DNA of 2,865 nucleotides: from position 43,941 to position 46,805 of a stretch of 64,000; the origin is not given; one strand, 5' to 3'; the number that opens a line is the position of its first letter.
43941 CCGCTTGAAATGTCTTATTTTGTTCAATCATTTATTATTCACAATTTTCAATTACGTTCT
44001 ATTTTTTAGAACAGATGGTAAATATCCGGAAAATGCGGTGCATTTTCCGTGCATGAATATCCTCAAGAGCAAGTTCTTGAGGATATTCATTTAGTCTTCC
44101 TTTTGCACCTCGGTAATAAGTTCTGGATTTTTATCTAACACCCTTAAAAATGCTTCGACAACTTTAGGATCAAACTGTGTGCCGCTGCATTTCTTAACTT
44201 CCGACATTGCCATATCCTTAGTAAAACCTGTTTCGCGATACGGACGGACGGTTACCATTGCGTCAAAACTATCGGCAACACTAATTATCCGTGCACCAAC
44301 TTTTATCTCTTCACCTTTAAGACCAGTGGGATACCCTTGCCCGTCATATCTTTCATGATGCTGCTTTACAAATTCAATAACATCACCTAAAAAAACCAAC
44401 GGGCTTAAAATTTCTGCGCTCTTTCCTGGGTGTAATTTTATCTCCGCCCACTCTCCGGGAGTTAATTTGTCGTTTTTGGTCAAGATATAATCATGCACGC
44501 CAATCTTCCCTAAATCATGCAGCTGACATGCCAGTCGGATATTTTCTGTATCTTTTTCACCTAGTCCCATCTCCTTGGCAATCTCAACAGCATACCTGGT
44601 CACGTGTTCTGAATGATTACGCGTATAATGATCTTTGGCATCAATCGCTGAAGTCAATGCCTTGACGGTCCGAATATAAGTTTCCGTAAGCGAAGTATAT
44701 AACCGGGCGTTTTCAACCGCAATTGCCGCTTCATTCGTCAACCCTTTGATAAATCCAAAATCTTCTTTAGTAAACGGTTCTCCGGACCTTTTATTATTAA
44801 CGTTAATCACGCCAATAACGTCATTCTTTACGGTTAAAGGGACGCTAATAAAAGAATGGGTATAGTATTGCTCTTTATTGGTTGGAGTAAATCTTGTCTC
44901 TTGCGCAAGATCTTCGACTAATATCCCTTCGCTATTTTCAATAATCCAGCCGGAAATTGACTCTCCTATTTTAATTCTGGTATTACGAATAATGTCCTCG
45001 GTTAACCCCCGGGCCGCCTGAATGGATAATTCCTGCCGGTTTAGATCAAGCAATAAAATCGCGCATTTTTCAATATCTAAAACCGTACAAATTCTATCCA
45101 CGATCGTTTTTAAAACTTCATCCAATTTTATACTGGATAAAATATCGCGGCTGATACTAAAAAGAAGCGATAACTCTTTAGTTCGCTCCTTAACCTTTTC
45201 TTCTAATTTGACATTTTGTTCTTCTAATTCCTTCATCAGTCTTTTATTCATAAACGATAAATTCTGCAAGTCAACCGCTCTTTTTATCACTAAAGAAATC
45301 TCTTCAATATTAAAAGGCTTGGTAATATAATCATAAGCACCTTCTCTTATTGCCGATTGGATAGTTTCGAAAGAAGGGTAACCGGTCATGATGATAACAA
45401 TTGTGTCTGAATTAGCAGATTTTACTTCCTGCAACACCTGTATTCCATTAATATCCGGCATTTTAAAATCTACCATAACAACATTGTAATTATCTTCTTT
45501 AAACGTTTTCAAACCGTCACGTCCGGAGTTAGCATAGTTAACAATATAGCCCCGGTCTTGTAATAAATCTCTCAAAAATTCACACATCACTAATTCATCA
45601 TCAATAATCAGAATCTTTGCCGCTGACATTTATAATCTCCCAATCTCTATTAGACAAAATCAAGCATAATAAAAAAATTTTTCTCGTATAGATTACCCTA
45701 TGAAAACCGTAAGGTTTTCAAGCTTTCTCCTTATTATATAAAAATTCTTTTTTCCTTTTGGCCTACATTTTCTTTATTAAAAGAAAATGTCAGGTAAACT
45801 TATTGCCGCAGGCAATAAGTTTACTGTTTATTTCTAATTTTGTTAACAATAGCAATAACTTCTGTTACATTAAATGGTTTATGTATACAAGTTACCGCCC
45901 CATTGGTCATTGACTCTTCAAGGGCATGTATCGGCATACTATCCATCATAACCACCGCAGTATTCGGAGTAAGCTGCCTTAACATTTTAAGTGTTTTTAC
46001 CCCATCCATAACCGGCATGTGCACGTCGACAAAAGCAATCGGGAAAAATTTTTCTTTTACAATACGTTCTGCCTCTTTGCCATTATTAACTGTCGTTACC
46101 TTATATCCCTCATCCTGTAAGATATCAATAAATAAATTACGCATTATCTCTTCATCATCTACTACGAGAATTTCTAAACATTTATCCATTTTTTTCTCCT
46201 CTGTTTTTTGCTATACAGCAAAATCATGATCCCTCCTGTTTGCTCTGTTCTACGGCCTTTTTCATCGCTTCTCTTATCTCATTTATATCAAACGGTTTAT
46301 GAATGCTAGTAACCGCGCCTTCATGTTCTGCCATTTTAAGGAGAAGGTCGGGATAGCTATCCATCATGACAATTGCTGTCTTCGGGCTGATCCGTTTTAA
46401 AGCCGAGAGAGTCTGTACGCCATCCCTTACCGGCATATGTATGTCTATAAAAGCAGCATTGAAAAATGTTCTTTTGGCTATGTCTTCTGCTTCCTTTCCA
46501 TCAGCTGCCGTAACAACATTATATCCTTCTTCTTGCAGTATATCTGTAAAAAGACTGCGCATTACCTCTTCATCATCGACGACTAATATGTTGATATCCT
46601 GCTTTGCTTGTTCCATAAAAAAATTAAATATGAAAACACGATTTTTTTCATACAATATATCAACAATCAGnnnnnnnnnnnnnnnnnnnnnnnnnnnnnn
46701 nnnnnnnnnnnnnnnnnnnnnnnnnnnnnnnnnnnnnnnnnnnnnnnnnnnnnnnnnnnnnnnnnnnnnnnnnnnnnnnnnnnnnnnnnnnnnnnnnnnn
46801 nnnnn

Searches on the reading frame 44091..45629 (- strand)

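Call 54: search_protein_families(library=pfam, proteins=[window:44091-45629:-], max_evalue=0.00001)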
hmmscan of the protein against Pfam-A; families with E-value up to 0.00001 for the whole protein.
window:44091-45629:- (512 aa): 6 families
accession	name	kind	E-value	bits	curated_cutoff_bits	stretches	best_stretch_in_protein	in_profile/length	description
PF13487.12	HD_5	-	7.7e-35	120.6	27.2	1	325-490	3-170/170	HD domain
PF00072.30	Response_reg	-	3.8e-27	95.1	30.2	1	6-114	1-109/111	Response regulator receiver domain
PF01966.28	HD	-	6.2e-21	75.3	22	1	338-458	3-116/116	HD domain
PF01590.32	GAF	-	3.4e-17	63.7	22.4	1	169-305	2-133/133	GAF domain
PF13185.12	GAF_2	-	6.5e-17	62.4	28.6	1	169-306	4-136/136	GAF domain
PF13492.12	GAF_3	-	4.6e-15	56.6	27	1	169-307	2-129/129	GAF domain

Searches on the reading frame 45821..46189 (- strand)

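Call 54: search_protein_families(library=pfam, proteins=[window:45821-46189:-], max_evalue=0.00001)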
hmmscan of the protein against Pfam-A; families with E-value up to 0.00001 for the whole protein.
window:45821-46189:- (122 aa): 1 family
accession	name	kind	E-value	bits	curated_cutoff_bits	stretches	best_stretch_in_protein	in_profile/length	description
PF00072.30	Response_reg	-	1.4e-23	83.6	30.2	1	7-115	1-110/111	Response regulator receiver domain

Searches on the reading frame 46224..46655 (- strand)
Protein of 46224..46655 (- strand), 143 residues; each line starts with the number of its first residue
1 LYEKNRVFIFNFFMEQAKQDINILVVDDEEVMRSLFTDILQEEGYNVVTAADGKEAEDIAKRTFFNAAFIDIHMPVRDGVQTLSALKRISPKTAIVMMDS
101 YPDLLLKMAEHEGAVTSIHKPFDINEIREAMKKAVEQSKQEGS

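Call 55: search_protein_families(library=pfam, proteins=[window:46224-46655:-], max_evalue=0.00001)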
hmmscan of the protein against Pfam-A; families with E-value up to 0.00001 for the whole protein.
window:46224-46655:- (143 aa): 1 family
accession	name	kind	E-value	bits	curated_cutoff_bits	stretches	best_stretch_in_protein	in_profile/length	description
PF00072.30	Response_reg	-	1.3e-22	80.4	30.2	1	23-131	1-110/111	Response regulator receiver domain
